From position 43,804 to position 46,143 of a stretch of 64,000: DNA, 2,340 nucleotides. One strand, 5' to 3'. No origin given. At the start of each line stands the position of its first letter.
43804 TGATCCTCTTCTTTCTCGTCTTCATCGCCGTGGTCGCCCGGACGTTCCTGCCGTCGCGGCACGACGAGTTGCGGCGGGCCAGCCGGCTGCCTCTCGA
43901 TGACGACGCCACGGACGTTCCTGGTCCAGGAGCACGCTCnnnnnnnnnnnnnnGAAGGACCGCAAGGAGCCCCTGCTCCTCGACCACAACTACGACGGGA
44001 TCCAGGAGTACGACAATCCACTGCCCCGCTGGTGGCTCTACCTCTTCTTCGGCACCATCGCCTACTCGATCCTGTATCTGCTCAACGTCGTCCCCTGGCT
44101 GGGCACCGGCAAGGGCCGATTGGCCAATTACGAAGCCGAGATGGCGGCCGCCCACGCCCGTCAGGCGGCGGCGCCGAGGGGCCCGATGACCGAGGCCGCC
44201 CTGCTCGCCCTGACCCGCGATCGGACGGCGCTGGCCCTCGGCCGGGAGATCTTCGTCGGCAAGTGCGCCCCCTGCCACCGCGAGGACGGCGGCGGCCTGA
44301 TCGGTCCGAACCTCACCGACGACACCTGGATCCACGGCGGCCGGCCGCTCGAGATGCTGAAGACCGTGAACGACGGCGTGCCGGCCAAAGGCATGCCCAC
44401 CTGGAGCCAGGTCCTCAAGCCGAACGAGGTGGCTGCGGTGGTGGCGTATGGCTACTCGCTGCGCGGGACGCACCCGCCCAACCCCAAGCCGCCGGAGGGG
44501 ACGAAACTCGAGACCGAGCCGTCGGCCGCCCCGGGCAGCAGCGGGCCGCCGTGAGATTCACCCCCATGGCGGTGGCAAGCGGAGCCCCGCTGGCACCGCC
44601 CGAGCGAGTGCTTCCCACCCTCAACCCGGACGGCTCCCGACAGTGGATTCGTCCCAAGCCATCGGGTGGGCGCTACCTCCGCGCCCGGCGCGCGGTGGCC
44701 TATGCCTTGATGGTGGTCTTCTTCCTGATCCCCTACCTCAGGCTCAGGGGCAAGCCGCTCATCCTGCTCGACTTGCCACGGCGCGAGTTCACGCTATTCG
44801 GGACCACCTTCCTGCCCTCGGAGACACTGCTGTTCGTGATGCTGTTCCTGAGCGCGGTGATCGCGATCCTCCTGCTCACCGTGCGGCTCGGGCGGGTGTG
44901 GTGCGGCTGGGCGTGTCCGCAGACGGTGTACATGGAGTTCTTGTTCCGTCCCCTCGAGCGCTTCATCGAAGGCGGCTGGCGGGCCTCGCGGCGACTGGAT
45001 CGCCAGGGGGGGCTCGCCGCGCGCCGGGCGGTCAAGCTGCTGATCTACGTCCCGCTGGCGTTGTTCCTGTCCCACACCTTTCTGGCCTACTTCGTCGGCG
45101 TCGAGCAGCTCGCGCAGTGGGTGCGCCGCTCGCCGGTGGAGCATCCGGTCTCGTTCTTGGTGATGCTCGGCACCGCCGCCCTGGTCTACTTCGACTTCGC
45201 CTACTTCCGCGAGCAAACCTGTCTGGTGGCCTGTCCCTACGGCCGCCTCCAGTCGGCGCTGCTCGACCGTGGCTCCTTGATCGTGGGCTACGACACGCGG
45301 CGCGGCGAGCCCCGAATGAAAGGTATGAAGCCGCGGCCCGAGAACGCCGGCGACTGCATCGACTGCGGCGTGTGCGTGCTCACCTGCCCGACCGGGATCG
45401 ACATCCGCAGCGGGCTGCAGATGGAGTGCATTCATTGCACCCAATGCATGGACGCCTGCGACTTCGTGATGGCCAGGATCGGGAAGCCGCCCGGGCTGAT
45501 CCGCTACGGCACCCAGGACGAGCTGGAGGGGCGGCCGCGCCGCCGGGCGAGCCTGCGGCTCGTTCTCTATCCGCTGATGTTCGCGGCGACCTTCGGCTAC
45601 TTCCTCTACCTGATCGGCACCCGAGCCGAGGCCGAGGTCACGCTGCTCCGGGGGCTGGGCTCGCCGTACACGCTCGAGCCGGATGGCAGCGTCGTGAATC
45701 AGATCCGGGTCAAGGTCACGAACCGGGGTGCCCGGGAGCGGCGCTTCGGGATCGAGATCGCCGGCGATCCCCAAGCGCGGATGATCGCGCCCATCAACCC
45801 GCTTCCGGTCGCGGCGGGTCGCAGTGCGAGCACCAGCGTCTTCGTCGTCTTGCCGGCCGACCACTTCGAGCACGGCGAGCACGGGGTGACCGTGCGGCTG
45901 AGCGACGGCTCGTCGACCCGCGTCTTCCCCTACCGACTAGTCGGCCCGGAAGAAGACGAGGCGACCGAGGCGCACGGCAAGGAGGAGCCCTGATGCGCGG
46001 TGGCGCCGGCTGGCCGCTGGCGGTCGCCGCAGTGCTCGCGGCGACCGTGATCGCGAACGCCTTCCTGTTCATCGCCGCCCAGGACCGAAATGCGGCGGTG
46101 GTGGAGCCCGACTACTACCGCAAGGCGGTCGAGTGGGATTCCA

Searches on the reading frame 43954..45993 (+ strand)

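Call 38: search_protein_families(library=pfam, proteins=[window:43954-45993:+], max_evalue=0.001)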
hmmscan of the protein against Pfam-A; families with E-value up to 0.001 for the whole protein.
window:43954-45993:+ (679 aa): 11 families
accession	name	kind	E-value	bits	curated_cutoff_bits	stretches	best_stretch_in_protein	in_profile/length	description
PF13746.11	Fer4_18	-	1.5e-35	122.2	27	1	418-519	1-112/114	4Fe-4S dicluster domain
PF11614.14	FixG_C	-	6.1e-14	52.6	25.6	1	550-653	1-105/119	IG-like fold at C-terminal of FixG, putative oxidoreductase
PF12801.12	Fer4_5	-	2.1e-10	40.8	22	1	296-336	3-43/48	4Fe-4S binding domain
PF12838.12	Fer4_7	-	7.4e-09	36.4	27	1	422-482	7-52/52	4Fe-4S dicluster domain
PF13187.11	Fer4_9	-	7.1e-08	32.8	27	1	422-481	7-50/52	4Fe-4S dicluster domain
PF13183.11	Fer4_8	-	1.8e-07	32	27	0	422-482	10-68/68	4Fe-4S dicluster domain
PF13534.11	Fer4_17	-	1.3e-06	29.3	22.2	0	422-483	7-61/61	4Fe-4S dicluster domain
PF13237.11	Fer4_10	-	4.7e-06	26.9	25.5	1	422-479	14-53/53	4Fe-4S dicluster domain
PF12800.12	Fer4_4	-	6.1e-05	23.5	24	0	467-481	3-17/17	4Fe-4S binding domain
PF13484.11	Fer4_16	-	0.00012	23.2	30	0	422-480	7-65/66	4Fe-4S double cluster binding domain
PF12837.12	Fer4_6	-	0.00034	20.9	25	0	466-481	7-22/24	4Fe-4S binding domain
